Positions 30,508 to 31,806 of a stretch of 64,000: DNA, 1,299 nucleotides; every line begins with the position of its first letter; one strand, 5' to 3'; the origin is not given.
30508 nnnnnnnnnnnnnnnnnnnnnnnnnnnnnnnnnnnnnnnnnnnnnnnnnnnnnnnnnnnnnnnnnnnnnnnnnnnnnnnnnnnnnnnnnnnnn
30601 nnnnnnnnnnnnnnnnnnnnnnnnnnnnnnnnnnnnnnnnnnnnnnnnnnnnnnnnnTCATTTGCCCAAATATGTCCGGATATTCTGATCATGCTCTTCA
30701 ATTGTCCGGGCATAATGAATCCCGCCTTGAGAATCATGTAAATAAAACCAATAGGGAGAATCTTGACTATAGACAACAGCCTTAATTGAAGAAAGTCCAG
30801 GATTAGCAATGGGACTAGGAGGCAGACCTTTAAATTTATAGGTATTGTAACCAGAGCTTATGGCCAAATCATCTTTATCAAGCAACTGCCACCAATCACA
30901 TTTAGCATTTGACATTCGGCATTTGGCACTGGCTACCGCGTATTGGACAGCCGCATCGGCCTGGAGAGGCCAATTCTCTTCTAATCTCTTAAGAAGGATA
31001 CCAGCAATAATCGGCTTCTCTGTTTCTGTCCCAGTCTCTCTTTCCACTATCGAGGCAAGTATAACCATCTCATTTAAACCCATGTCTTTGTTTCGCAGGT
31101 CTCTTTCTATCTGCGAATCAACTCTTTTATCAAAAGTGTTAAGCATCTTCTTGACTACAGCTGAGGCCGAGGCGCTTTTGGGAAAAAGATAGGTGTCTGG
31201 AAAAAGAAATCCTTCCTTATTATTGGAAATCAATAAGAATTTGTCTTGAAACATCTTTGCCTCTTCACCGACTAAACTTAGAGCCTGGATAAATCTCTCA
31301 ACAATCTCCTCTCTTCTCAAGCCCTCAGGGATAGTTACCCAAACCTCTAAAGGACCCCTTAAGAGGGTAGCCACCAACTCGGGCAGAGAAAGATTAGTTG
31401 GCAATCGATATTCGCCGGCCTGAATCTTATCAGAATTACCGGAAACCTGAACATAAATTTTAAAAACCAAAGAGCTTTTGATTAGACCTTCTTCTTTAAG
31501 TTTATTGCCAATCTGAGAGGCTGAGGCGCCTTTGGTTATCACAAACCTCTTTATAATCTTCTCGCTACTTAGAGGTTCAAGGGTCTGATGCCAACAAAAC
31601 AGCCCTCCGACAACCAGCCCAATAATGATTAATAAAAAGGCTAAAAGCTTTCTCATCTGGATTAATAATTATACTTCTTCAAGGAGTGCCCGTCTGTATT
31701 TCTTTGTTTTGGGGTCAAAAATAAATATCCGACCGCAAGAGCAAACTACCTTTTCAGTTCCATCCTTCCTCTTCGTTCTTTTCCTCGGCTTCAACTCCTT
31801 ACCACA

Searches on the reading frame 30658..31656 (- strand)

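Call 65: search_protein_families(library=pfam, proteins=[window:30658-31656:-], max_evalue=0.001)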
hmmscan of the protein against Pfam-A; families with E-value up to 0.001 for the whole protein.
window:30658-31656:- (332 aa): 1 family
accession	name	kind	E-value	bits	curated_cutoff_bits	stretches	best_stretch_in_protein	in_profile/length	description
PF02618.21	YceG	-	6.9e-79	265.6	32.4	1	38-327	1-274/275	YceG-like family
